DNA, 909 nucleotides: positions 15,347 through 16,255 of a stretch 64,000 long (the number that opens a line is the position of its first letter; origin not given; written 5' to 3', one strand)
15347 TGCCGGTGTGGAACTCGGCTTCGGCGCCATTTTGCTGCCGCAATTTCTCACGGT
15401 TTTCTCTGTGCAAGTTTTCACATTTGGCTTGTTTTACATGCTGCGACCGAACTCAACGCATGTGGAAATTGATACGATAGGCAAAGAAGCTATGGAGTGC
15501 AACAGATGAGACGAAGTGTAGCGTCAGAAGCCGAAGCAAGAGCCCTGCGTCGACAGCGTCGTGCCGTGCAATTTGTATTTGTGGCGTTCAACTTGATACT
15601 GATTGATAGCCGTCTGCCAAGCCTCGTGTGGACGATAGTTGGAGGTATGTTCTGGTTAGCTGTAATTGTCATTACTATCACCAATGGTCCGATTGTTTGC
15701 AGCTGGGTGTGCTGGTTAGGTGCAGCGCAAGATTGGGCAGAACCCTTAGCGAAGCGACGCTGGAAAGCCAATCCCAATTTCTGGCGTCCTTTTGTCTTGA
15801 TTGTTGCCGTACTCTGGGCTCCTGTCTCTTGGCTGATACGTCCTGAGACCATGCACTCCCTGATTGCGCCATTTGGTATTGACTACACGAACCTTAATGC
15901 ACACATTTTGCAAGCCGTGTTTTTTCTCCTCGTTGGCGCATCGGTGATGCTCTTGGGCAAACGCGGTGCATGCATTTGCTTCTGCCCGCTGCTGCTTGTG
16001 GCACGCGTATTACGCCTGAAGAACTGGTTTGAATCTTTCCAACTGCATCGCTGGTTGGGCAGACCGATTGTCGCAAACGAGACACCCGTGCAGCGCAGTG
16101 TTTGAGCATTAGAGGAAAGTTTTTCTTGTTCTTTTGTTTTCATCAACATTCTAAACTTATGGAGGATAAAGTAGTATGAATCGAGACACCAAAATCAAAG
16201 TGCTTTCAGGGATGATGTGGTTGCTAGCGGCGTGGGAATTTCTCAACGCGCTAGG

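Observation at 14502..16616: Uncharacterised three-gene membrane module: triplicated 4-helix domain plus a ferredoxin-less NapH-like CxxxC protein, upstream of PFOR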

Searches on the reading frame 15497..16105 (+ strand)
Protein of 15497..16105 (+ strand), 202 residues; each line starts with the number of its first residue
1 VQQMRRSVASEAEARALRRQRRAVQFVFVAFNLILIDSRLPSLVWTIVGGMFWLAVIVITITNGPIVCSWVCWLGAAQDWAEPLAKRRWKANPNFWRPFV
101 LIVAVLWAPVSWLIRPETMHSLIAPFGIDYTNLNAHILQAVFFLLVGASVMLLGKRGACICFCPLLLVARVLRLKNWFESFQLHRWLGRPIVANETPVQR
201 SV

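Call 3: search_protein_families(library=pfam, proteins=[window:15497-16105:+], max_evalue=1)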
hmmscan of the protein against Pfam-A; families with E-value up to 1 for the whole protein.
window:15497-16105:+ (202 aa): 1 family
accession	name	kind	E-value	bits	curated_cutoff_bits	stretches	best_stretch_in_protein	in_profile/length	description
PF12801.12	Fer4_5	-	2.1e-10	40.9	22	1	47-90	3-46/48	4Fe-4S binding domain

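Call 4: search_protein_families(library=ncbifam, proteins=[window:15497-16105:+], max_evalue=1)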
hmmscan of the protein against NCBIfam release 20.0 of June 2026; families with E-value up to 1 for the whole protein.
window:15497-16105:+ (202 aa): 2 families
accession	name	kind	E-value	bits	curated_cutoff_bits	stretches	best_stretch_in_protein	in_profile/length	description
TIGR02163.1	napH_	subfamily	0.015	14.8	213.05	1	47-165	63-180/255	NapH/MauN family ferredoxin-type protein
NF007013.0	PRK09477.1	equivalog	0.78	8.8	234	0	47-165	86-203/286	quinol dehydrogenase ferredoxin subunit NapH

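Call 7: find_homologous_proteins(query=window:15497-16105:+, max_evalue=0.001)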
Query window:15497-16105:+ (202 aa): 16 proteins with E <= 0.001 among 340 candidates.
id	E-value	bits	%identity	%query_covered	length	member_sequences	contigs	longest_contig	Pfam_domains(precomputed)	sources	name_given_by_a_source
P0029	1.8e-124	431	95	99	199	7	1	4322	PF12801.13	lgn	-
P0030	2.3e-112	392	85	99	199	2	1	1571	PF12801.13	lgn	-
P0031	3.4e-112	391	85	98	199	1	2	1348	PF12801.13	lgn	-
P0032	5.0e-102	358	77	98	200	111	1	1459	PF12801.13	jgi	-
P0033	7.9e-98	344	77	96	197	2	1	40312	PF12801.13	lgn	-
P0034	3.9e-95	335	77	94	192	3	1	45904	PF12801.13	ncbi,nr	ncbi:MAG: 4Fe-4S binding protein [Chloroherpetonaceae bacterium]|nr:4Fe-4S binding protein [Chlorohe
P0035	1.5e-94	333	70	96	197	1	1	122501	PF12801.13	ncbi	-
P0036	3.4e-92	326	70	98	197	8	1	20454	PF12801.13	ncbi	-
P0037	1.4e-90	320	70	97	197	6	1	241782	PF12801.13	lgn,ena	-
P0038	9.1e-88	311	70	97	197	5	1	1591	PF12801.13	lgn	-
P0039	6.6e-87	308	69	94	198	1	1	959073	PF12801.13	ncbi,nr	ncbi:MAG: 4Fe-4S binding protein [Chloroherpetonaceae bacterium]|nr:4Fe-4S binding protein [Chlorohe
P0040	5.0e-85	302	68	95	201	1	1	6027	PF12801.13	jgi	jgi:polyferredoxin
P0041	8.7e-85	302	67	97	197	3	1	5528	PF12801.13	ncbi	-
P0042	9.7e-84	298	65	97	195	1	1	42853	PF12801.13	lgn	-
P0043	8.1e-72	259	60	95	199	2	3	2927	PF12801.13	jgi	jgi:polyferredoxin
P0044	1.1e-66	242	58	90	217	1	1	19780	PF12801.13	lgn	-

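Call 11: find_encoding_contigs(protein=P0044, flank=8000, max_places=2)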
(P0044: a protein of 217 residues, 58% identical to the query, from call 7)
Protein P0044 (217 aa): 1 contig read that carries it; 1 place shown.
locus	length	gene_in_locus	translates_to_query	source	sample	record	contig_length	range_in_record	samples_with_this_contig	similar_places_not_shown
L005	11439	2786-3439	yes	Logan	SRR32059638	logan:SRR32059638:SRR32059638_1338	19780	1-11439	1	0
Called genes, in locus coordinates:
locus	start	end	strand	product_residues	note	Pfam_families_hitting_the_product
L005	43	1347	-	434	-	PF00206:Lyase_1, PF10397:ADSL_C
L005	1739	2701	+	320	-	-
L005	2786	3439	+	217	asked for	PF12801:Fer4_5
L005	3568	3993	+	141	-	-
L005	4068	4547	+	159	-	PF00255:GSHPx, PF00578:AhpC-TSA (faint)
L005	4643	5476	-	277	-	-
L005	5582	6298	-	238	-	PF13507:GATase_5, PF01965:DJ-1_PfpI (weak), PF07685:GATase_3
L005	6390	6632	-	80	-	PF02700:PurS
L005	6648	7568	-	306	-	PF01066:CDP-OH_P_transf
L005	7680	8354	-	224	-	PF02666:PS_Dcarbxylase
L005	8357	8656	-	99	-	PF07110:EthD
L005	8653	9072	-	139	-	PF06094:GGACT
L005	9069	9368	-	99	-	-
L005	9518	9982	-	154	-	PF04536:TPM_phosphatase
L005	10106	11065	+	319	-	PF01171:ATP_bind_3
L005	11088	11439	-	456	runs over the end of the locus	PF00158:Sigma54_activat, PF01078:Mg_chelatase (faint), PF14532:Sigma54_activ_2, PF07728:AAA_5 (weak), PF25601:AAA_lid_14, PF02954:HTH_8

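Call 30: find_encoding_contigs(protein=P0040, flank=8000, max_places=2)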
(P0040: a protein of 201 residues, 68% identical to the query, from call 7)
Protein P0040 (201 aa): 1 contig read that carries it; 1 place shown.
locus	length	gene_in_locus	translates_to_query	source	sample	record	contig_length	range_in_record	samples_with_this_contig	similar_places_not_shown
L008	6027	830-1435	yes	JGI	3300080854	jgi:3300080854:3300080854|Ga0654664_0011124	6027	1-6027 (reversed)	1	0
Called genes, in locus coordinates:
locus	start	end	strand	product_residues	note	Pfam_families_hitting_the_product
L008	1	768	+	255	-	?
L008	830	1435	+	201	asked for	PF12801:Fer4_5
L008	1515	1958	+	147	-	-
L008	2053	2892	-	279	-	-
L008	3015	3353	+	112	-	-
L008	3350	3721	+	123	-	PF01850:PIN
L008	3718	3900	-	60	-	-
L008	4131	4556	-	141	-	-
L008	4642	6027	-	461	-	?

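Call 45: search_solved_structures(query=A5, max_evalue=1, show_alignments=2)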
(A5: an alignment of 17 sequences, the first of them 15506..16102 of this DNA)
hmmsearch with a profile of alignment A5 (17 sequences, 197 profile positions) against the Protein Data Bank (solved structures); distinct sequences matched with E-value up to 1: 1.
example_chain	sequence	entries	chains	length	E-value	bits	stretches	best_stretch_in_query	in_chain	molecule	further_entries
8xvy_B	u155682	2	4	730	0.55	12.7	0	94-165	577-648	CSC1-like protein ERD4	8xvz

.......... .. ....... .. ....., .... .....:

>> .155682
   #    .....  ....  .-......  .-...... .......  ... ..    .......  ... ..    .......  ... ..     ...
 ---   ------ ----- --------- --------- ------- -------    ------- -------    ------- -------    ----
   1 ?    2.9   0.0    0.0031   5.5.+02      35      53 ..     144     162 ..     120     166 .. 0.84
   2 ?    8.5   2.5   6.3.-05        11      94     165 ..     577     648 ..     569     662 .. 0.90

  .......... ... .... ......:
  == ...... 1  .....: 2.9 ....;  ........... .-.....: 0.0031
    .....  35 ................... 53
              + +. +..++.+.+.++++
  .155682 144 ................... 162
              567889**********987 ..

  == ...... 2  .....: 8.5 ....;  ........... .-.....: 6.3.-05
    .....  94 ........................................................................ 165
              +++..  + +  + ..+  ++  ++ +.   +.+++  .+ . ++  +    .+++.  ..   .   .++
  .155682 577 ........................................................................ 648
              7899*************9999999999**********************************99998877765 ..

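Call 47: predict_structure(alignment_id=A5)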
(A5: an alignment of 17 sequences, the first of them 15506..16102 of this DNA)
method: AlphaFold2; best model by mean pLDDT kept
length: 199 residues; sequences in the alignment: 17
mean_pLDDT: 54.5   pTM: 0.38
mean pLDDT of the five models: 54.5, 54.1, 51.1, 48.4, 47.2
residues with pLDDT >= 90: 0; 70-90: 15; 50-70: 106; < 50: 78
segments of 3 or more residues with pLDDT < 50: 1-6, 80-83, 85-87, 109-128, 154-159, 161-166, 169-199
pLDDT, mean of each block of 10 residues (from residue 1): 49 66 65 65 71 67 56 54 50 65 53 44 45 59 58 48 49 45 42 37
secondary structure, 60 per line:
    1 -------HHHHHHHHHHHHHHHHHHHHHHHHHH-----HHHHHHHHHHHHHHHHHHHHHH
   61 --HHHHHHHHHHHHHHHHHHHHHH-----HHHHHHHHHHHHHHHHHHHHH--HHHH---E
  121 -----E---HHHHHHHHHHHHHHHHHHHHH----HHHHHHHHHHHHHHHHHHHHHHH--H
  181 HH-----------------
elements in order: H8-33 H39-60 H63-84 H90-110 H113-116 H130-150 H155-177
